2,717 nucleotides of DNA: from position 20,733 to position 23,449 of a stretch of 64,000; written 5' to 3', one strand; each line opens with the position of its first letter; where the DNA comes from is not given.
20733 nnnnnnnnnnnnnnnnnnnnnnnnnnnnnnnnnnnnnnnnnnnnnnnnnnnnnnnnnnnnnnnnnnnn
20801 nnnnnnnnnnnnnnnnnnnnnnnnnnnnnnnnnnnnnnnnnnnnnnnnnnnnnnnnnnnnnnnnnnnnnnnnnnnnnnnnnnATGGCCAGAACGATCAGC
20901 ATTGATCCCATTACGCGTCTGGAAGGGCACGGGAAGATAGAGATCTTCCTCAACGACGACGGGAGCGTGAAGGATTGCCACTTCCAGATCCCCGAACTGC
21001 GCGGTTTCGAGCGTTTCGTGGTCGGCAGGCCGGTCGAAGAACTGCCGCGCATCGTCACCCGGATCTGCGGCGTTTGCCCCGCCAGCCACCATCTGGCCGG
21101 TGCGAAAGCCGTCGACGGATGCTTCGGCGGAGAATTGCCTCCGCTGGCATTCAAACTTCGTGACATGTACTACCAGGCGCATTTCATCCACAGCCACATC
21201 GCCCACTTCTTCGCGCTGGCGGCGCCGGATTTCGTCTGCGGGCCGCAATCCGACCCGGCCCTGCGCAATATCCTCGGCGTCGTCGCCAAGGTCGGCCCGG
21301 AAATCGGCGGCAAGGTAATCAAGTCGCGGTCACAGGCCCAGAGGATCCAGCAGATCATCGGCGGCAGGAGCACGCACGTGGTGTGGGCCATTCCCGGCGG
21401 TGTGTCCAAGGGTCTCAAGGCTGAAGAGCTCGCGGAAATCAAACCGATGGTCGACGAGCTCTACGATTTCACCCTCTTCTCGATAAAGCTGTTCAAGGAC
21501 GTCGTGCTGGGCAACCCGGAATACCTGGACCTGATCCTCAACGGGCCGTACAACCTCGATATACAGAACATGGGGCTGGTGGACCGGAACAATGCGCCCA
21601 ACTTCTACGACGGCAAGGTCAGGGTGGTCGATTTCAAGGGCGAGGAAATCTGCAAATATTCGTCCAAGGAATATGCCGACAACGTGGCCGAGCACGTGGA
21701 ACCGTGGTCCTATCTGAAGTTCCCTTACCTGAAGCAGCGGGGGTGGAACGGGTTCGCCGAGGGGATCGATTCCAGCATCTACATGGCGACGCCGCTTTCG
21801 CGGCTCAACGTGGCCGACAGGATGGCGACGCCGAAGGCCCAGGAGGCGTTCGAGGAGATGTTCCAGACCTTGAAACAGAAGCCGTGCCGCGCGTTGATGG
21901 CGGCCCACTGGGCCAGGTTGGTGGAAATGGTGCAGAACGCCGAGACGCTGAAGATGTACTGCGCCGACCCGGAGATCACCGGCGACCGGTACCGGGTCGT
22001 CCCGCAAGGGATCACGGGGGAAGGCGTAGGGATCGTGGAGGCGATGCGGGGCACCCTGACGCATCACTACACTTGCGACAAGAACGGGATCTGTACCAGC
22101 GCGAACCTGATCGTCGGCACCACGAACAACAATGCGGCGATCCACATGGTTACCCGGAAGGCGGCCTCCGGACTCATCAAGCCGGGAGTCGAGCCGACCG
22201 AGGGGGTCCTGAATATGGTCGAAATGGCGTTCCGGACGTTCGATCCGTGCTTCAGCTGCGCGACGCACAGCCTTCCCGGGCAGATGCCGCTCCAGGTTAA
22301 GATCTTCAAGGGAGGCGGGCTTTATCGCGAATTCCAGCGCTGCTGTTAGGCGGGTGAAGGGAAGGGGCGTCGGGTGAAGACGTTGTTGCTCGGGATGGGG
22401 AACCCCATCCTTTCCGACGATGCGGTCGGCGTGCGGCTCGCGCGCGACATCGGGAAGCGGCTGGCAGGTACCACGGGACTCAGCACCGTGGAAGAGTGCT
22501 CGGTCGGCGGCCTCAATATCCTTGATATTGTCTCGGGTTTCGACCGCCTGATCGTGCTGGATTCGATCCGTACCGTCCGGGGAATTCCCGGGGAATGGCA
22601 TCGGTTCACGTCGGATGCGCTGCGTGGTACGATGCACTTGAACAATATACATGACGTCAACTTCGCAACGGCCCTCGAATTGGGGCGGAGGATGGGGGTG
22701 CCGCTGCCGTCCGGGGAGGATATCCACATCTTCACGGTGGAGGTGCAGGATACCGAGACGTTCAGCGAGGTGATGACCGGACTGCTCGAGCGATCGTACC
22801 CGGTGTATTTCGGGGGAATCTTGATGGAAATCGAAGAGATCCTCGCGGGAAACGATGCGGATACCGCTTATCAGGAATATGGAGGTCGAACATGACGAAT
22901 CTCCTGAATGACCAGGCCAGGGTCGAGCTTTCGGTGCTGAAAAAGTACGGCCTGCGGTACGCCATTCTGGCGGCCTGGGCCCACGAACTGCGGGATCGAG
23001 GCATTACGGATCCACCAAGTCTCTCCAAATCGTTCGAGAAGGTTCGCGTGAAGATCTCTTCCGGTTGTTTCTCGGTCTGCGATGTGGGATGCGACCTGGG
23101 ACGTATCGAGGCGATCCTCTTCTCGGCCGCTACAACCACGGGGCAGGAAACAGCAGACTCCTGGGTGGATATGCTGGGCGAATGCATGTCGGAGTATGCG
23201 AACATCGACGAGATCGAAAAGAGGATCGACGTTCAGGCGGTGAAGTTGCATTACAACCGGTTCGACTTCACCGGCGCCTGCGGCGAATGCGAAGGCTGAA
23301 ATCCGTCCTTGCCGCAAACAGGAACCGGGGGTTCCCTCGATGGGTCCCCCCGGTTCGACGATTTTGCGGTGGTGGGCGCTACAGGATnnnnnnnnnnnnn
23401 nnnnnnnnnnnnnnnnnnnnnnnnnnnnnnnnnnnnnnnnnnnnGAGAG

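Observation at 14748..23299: Unusual redox operon: HdrA-like / QmoC-like / HdrA / MvhD / MvhG / MvhA / maturation protease / Cys-rich ORF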

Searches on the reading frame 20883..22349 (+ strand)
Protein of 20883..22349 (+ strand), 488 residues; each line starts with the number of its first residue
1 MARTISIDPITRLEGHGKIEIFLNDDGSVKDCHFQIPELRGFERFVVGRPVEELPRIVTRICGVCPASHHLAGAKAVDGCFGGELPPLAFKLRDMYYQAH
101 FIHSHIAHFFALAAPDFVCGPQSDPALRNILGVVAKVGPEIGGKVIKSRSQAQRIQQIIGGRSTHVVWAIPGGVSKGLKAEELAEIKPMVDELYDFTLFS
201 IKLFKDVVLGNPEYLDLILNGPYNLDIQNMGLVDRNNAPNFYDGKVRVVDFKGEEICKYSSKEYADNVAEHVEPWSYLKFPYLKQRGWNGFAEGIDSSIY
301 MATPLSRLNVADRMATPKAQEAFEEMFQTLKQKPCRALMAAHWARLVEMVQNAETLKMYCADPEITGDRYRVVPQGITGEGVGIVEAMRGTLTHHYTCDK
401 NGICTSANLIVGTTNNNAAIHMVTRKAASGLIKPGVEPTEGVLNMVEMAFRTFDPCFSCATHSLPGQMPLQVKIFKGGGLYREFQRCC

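Call 3: search_protein_families(library=pfam, proteins=[window:20883-22349:+], max_evalue=0.01)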
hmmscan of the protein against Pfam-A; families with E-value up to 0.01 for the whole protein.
window:20883-22349:+ (488 aa): 1 family
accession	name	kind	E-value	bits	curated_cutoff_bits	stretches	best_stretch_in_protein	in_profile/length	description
PF00374.24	NiFeSe_Hases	-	5.6e-34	118.4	25.8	2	40-118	1-79/508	Nickel-dependent hydrogenase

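Call 4: search_protein_families(library=ncbifam, proteins=[window:20883-22349:+], max_evalue=0.01)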
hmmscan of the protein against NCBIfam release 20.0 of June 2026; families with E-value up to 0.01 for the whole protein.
window:20883-22349:+ (488 aa): 10 families
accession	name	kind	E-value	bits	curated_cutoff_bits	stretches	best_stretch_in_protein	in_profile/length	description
NF041785.2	VhuA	equivalog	1.8e-109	366.1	800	1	4-432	3-417/418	F420-non-reducing hydrogenase Vhu subunit A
NF033181.1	NiFeSe_hydrog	equivalog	5.6e-51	174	600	2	3-124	2-128/507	nickel-dependent hydrogenase large subunit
NF045518.1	H2_NiFeSe_large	exception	7.7e-47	160.2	780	1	4-464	3-482/485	NiFeSe hydrogenase large subunit HysA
NF040828.1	sulfhyd_ShyA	equivalog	4.9e-43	147.6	700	2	5-205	3-195/415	NAD(P)-dependent hydrogenase/sulfhydrogenase 2 subunit alpha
TIGR03295.1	frhA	equivalog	1.3e-38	133.1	392.5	2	1-180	1-168/412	coenzyme F420 hydrogenase subunit alpha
NF040832.1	sulfhyd_HydA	equivalog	1.3e-32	113.5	880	1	4-462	4-422/426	NADPH-dependent hydrogenase/sulfhydrogenase 1 subunit alpha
NF007778.0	PRK10467.1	equivalog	4.3e-28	97.9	969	2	1-118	1-117/567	hydrogenase 2 large subunit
NF007550.0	PRK10170.1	equivalog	8.6e-21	74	1101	2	3-118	17-132/597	Ni/Fe-hydrogenase large subunit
NF041786.2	VhuU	equivalog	2.5e-08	33.6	70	1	440-463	5-28/45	F420-non-reducing hydrogenase selenoprotein subunit VhuU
NF004739.1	PRK06075.1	equivalog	0.00026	19.9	360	0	16-111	13-110/384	NADH-quinone oxidoreductase subunit D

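Call 12: find_encoding_contigs(protein=window:20883-22349:+, flank=10000, max_places=6)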
Protein window:20883-22349:+ (488 aa): 1 contig read that carries it; 1 place shown.
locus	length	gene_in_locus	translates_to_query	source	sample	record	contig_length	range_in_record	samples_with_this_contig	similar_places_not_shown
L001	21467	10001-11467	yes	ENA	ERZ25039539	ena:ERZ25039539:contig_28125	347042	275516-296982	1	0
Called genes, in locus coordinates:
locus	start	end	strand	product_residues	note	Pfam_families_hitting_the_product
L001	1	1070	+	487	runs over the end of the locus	PF01406:tRNA-synt_1e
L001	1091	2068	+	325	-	PF08100:Dimerisation, PF00891:Methyltransf_2, PF13489:Methyltransf_23, PF01209:Ubie_methyltran (faint), PF13847:Methyltransf_31, PF08241:Methyltransf_11, PF08242:Methyltransf_12, PF13649:Methyltransf_25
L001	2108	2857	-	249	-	PF00582:Usp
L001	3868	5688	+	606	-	PF00890:FAD_binding_2, PF07992:Pyr_redox_2 (weak), PF12831:FAD_oxidored, PF13450:NAD_binding_8 (weak)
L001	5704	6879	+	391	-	PF00037:Fer4 (faint), PF12838:Fer4_7 (weak), PF13183:Fer4_8, PF13187:Fer4_9 (weak), PF13237:Fer4_10, PF13534:Fer4_17 (weak)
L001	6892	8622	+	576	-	PF07992:Pyr_redox_2 (weak), PF00890:FAD_binding_2 (weak), PF01266:DAO (weak), PF12831:FAD_oxidored, PF13450:NAD_binding_8, PF12838:Fer4_7 (weak), PF13187:Fer4_9 (weak), PF13237:Fer4_10, +4 more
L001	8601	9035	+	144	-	PF02662:FlpD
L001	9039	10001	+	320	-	PF01058:Oxidored_q6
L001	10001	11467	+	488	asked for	PF27537:HoxH, PF00374:NiFeSe_Hases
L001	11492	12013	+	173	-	-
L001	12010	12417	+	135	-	-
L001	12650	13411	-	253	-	-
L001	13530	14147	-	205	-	PF02677:QueH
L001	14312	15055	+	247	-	PF02163:Peptidase_M50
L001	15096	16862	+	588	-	PF00664:ABC_membrane, PF00005:ABC_tran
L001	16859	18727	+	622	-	PF00664:ABC_membrane, PF00005:ABC_tran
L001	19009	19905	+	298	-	PF01259:SAICAR_synt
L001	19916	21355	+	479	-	PF00289:Biotin_carb_N, PF02786:CPSase_L_D2, PF02222:ATP-grasp (faint), PF07478:Dala_Dala_lig_C, PF02785:Biotin_carb_C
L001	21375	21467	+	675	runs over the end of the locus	PF02436:PYC_OADA, PF00364:Biotin_lipoyl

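Call 38: search_protein_families(library=ncbifam, proteins=[L001:8601-9035:+, L001:9039-10001:+], max_evalue=1e-10)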
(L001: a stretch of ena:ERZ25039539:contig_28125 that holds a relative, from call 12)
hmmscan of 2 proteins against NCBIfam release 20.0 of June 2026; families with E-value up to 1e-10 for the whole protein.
L001:8601-9035:+ (144 aa): 3 families
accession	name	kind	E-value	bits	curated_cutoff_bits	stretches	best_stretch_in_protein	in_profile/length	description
NF040770.1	hetero_SS_HdrA2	exception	1.1e-55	189.1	1100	1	4-132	647-775/777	CoB-CoM heterodisulfide reductase HdrA2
NF045873.1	F420_non_VhuD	exception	9.5e-38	129.3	215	1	4-134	1-131/132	F420-non-reducing hydrogenase iron-sulfur subunit VhuD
NF041891.1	hdrA_Methbact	equivalog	3.1e-12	45.5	1300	1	4-127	643-760/762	ferredoxin:CoB-CoM heterodisulfide reductase subunit HdrA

L001:9039-10001:+ (320 aa): 4 families
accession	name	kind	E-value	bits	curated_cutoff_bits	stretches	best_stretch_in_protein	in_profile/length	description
NF045875.1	F420_non_VhuG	exception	4.3e-62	209.9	450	1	4-315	3-281/286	F420-non-reducing hydrogenase subunit VhuG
NF040836.1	sulfhyd_HydD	equivalog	4.6e-21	75.2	500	1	1-120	1-113/261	NADPH-dependent hydrogenase/sulfhydrogenase 1 subunit delta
NF040831.1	sulfhyd_ShyD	equivalog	1.8e-16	60.5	460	0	8-188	3-153/240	NAD(P)-dependent hydrogenase/sulfhydrogenase 2 subunit delta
TIGR03294.1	FrhG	equivalog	1.6e-15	57.5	245.5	0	151-182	109-140/228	coenzyme F420 hydrogenase subunit gamma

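Call 60: list_cluster_members(proteins=[P0121, window:20883-22349:+, window:59412-60707:+])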
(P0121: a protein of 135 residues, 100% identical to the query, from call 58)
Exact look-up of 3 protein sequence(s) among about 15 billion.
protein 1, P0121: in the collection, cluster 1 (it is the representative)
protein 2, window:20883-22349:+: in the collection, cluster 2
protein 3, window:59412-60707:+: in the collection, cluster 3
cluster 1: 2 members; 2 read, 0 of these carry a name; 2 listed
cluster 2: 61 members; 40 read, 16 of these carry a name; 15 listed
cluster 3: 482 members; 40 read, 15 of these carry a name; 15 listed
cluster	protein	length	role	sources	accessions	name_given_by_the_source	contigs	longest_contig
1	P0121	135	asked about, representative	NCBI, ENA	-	-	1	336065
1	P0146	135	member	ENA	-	-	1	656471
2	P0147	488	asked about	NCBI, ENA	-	-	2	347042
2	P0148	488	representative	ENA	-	-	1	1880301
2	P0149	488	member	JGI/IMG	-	F420-non-reducing hydrogenase large subunit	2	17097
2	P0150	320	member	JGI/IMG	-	F420-non-reducing hydrogenase small subunit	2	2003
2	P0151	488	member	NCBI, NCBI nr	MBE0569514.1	MAG: Ni/Fe hydrogenase subunit alpha [Deltaproteobacteria bacterium] | Ni/Fe hydrogenase subunit alpha [Deltaproteobacteria bacterium]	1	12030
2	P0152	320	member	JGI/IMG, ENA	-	F420-non-reducing hydrogenase small subunit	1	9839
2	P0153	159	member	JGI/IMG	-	F420-non-reducing hydrogenase large subunit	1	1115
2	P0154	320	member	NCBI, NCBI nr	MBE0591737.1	MAG: oxidoreductase [Gemmatimonadales bacterium] | oxidoreductase [Gemmatimonadales bacterium]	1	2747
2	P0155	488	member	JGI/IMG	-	F420-non-reducing hydrogenase large subunit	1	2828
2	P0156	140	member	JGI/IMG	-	F420-non-reducing hydrogenase large subunit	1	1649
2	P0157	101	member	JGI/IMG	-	F420-non-reducing hydrogenase large subunit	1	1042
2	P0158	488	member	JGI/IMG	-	F420-non-reducing hydrogenase large subunit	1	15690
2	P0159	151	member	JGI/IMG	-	F420-non-reducing hydrogenase large subunit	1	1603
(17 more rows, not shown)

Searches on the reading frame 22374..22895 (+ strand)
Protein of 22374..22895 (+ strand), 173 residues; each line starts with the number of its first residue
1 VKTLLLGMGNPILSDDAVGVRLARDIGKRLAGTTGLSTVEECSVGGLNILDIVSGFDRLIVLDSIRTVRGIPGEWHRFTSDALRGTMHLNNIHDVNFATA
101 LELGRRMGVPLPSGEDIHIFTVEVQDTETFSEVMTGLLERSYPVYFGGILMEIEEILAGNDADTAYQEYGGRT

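Call 3: search_protein_families(library=pfam, proteins=[window:22374-22895:+], max_evalue=0.01)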
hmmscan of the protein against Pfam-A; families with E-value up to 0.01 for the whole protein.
window:22374-22895:+ (173 aa): 1 family
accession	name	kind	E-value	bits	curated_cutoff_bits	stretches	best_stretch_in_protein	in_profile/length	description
PF01750.23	HycI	-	0.0002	21.6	23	1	45-107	25-88/130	Hydrogenase maturation protease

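Call 4: search_protein_families(library=ncbifam, proteins=[window:22374-22895:+], max_evalue=0.01)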
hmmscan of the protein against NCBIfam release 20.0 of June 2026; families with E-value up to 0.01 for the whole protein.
window:22374-22895:+ (173 aa): 6 families
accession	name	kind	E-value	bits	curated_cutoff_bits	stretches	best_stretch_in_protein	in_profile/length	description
TIGR00072.1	hydrog_prot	superfamily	3.8e-19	69.1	47.45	1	4-144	1-136/145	hydrogenase maturation protease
NF045519.1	NiFeSe_H2_mat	exception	1e-12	48.1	190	1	2-157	2-151/152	NiFeSe hydrogenase maturation protease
NF007777.0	PRK10466.1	equivalog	2.2e-10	40.5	190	1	1-75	1-74/164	HyaD/HybD family hydrogenase maturation endopeptidase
TIGR00140.1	hupD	subfamily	2.8e-09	37.1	151.8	1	4-108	2-105/151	HyaD/HybD family hydrogenase maturation endopeptidase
TIGR00130.1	frhD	equivalog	0.0014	18.7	134.95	1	3-102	5-105/153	coenzyme F420-reducing hydrogenase, FrhD protein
NF007616.0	PRK10264.1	equivalog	0.0027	17.4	261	1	3-79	6-80/195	hydrogenase 1 maturation protease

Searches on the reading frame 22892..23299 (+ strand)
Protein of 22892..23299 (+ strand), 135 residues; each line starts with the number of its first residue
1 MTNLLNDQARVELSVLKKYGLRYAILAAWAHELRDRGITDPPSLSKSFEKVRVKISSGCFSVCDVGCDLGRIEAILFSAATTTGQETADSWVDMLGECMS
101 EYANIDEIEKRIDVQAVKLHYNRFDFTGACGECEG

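Call 3: search_protein_families(library=pfam, proteins=[window:22892-23299:+], max_evalue=0.01)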
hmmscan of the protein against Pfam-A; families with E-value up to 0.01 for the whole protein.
window:22892-23299:+ (135 aa): 0 families

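Call 4: search_protein_families(library=ncbifam, proteins=[window:22892-23299:+], max_evalue=0.01)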
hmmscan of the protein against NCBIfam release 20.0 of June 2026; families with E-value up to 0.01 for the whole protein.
window:22892-23299:+ (135 aa): 0 families

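Call 58: find_homologous_proteins(query=window:22892-23299:+, max_evalue=0.001)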
Query window:22892-23299:+ (135 aa): 25 proteins with E <= 0.001 among 37 candidates.
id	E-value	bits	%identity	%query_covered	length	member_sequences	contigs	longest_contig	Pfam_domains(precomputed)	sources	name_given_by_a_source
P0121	2.4e-85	301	100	100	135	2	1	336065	-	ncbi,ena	-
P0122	2.0e-78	279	94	100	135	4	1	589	-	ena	-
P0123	2.7e-75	269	89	100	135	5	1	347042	-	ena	-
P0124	5.5e-71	255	84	99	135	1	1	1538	-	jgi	jgi:hypothetical protein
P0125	4.1e-69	249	84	99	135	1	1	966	-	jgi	jgi:hypothetical protein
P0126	4.2e-69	249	84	99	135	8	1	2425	-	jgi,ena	-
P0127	4.9e-69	248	82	100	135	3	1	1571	-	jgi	jgi:hypothetical protein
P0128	8.6e-69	248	83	99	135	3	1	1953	-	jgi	jgi:hypothetical protein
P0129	2.8e-68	246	84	99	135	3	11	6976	-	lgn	-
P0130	1.9e-64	234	78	99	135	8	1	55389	-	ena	-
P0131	1.3e-51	192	65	99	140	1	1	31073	-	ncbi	ncbi:MAG: hypothetical protein AB1346_00050 [Thermodesulfobacteriota bacterium]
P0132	6.0e-51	190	66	99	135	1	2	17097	-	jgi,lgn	jgi:hypothetical protein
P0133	3.3e-50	188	61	99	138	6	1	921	-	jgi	jgi:hypothetical protein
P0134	1.0e-49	186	63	97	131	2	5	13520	-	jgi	jgi:hypothetical protein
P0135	4.9e-49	184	62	99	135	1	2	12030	-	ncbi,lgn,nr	ncbi:MAG: hypothetical protein IH576_02620 [Deltaproteobacteria bacterium]|nr:hypothetical protein [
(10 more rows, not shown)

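Call 59: find_encoding_contigs(protein=P0121, flank=10000, max_places=4)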
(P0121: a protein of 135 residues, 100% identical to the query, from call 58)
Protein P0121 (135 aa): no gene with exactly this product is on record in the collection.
